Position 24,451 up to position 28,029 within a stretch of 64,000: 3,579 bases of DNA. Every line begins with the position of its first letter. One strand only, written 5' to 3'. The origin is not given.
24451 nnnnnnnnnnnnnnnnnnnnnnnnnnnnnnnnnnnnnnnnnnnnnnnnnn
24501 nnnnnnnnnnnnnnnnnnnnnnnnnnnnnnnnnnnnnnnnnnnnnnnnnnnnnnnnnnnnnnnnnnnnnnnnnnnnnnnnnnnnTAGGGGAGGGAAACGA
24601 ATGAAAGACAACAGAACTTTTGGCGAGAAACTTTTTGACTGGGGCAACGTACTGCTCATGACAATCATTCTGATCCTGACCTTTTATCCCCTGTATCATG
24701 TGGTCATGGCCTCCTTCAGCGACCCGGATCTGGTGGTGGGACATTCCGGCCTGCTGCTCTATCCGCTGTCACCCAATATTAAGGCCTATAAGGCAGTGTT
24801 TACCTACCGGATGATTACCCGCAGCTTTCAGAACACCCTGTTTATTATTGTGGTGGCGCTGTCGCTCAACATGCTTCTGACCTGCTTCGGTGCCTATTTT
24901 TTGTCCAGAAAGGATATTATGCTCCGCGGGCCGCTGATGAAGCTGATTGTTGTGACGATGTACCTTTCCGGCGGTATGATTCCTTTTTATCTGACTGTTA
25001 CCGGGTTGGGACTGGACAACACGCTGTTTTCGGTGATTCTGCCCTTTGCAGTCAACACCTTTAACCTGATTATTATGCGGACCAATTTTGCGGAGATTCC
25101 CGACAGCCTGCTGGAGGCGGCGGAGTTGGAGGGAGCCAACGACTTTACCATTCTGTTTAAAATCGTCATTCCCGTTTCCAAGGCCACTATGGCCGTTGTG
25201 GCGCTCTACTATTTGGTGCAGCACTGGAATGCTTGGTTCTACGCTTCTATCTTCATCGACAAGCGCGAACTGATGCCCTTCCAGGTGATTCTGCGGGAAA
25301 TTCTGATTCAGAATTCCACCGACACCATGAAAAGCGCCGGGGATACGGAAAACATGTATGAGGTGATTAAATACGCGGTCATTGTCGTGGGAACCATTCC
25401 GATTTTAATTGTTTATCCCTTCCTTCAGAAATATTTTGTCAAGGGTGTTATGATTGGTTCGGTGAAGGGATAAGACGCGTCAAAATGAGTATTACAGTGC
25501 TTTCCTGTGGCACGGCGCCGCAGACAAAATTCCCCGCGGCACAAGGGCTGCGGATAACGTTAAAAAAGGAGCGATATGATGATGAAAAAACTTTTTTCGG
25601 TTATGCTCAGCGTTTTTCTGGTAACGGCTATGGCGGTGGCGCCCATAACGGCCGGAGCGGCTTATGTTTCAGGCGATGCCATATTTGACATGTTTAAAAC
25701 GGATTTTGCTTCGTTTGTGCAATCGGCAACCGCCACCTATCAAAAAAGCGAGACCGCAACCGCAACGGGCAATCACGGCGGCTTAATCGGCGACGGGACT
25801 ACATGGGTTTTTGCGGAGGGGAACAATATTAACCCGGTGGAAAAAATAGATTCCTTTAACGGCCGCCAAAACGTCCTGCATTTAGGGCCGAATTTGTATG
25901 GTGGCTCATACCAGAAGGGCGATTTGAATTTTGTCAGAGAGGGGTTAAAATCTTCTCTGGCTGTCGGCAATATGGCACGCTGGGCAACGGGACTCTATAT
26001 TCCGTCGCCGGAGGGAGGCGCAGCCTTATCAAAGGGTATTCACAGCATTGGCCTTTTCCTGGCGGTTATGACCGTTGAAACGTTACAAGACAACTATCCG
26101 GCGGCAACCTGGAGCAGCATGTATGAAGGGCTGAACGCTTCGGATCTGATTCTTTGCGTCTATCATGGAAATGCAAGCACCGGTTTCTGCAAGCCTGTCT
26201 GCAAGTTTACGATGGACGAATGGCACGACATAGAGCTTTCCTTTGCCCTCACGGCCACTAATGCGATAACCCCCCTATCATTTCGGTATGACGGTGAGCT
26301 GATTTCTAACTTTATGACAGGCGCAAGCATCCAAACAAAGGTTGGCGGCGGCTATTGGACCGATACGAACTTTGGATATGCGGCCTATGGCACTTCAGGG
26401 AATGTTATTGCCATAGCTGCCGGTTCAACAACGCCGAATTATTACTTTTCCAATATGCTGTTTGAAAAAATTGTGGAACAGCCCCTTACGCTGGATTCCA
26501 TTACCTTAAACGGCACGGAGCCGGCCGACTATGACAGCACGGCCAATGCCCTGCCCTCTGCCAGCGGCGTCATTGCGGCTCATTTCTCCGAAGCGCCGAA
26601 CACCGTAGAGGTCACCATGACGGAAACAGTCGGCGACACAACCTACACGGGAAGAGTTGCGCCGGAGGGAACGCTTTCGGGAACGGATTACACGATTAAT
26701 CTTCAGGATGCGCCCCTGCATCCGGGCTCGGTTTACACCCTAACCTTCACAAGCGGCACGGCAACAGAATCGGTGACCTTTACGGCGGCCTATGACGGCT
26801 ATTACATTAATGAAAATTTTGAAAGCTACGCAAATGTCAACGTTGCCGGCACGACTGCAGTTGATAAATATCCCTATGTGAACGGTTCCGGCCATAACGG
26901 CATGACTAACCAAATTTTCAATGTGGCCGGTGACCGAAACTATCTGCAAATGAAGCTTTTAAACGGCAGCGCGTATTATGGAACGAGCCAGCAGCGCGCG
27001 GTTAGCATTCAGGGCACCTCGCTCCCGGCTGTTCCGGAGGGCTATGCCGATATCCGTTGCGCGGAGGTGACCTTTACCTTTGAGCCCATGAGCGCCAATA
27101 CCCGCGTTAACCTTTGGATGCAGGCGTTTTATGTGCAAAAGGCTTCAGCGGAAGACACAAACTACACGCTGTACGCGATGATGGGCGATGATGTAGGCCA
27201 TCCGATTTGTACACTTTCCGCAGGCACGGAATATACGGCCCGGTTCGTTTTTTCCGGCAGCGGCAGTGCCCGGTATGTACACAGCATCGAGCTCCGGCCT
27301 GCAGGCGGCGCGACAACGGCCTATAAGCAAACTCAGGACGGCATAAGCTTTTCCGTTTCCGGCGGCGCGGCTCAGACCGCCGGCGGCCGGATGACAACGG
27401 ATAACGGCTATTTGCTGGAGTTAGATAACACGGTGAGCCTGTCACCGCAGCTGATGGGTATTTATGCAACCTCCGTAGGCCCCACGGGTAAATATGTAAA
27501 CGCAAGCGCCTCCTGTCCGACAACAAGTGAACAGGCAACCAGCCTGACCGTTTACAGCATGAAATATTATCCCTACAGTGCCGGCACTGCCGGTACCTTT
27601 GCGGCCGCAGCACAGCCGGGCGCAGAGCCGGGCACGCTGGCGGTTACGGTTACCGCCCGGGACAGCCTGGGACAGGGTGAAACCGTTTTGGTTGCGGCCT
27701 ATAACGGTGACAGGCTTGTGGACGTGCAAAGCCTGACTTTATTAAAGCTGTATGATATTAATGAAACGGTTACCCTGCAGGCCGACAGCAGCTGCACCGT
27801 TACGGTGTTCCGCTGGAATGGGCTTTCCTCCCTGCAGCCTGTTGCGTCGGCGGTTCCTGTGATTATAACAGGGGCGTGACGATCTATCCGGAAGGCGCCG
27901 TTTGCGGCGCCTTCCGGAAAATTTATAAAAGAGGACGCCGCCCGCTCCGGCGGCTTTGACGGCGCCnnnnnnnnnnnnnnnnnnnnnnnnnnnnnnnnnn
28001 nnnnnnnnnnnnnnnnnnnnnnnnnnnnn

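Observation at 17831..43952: A 26-kb Gram-positive PUL-like locus built on SLH-anchored giant proteins, with no recognisable depolymerase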

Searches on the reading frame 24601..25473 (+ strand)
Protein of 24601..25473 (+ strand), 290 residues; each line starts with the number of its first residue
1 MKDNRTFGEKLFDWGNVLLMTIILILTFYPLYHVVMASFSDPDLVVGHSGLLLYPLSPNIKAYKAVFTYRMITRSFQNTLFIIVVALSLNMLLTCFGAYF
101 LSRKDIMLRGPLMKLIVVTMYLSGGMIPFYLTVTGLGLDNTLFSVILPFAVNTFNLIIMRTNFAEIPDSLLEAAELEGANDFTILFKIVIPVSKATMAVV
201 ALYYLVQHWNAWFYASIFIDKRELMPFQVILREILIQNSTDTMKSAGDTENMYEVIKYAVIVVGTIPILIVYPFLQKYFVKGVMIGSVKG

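Call 4: search_protein_families(library=pfam, proteins=[window:24601-25473:+], max_evalue=0.01)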
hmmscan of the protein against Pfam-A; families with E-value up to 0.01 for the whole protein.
window:24601-25473:+ (290 aa): 1 family
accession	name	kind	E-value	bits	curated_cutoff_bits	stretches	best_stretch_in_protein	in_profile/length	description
PF00528.27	BPD_transp_1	-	1.5e-06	28.5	26.4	1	93-283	43-182/184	Binding-protein-dependent transport system inner membrane component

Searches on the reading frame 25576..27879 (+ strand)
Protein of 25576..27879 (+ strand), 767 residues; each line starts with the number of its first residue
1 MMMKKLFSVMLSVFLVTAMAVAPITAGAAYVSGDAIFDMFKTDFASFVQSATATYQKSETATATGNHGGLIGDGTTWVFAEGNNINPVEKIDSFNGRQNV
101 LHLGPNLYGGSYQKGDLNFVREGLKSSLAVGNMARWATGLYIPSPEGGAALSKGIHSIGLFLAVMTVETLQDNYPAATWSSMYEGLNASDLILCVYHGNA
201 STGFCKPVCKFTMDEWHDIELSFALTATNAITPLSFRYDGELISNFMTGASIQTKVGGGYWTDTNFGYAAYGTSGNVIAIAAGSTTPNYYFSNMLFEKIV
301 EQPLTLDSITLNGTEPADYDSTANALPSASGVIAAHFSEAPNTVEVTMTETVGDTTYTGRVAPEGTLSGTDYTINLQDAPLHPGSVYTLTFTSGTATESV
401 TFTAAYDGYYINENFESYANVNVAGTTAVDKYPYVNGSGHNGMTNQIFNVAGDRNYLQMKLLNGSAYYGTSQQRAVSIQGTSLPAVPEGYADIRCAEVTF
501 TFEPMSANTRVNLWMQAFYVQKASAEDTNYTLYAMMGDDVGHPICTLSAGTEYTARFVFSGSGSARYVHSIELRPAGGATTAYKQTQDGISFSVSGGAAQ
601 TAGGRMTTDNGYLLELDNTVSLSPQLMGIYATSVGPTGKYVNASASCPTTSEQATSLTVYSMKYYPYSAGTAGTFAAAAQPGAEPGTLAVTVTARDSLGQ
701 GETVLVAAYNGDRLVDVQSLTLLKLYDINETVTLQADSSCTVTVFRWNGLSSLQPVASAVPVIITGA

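Call 3: search_protein_families(library=pfam, proteins=[window:25576-27879:+], max_evalue=0.01)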
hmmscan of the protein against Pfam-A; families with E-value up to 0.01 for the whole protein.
window:25576-27879:+ (767 aa): 1 family
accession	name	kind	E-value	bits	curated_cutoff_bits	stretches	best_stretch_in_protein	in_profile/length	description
PF13205.12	Big_5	-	0.0085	17.2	23.6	1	311-398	7-89/105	Bacterial Ig-like domain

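Call 7: search_protein_families(library=ncbifam, proteins=[window:25576-27879:+], max_evalue=0.1)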
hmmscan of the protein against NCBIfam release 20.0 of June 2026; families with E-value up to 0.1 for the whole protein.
window:25576-27879:+ (767 aa): 0 families

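Call 91: search_protein_families(library=pfam, alignment_id=A6, max_evalue=1)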
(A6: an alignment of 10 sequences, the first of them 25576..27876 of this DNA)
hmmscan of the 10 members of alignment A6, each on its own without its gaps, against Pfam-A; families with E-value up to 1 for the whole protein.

A. member 1, window:25576-27876:+ (767 aa): 2 families
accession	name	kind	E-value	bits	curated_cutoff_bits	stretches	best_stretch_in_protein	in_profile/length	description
PF13205.12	Big_5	-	0.0085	17.2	23.6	1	311-398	7-89/105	Bacterial Ig-like domain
PF09134.16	Invasin_D3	-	0.67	10.9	33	1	341-410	21-86/98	Invasin, domain 3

B. families by the number of members that match (of 10 scanned): 16 families
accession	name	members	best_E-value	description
PF13205.12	Big_5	8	1.2e-10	Bacterial Ig-like domain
PF00395.25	SLH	2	1.9e-31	S-layer homology domain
PF23197.1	IG_AIR9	2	1.6e-07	AIR9 A9 domain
PF13385.13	Laminin_G_3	1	1.3e-07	Concanavalin A-like lectin/glucanases superfamily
PF16709.11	SCAB-Ig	1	0.0097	Ig domain of plant-specific actin-binding protein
PF10342.15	Kre9_KNH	1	0.011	Kre9/KNH-like N-terminal Ig-like domain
PF01835.25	MG2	1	0.049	MG2 domain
PF11741.13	AMIN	1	0.069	AMIN domain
PF13753.12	SWM_repeat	1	0.089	Putative flagellar system-associated repeat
PF23976.1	DUF7302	1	0.13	Family of unknown function (DUF7302)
PF16250.10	DUF4907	1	0.15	Domain of unknown function (DUF4907)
PF10989.13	DUF2808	1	0.17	Protein of unknown function (DUF2808)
PF07691.17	PA14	1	0.21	PA14 domain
PF12158.14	DUF3592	1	0.52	Domain of unknown function (DUF3592)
PF07705.17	CARDB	1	0.55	CARDB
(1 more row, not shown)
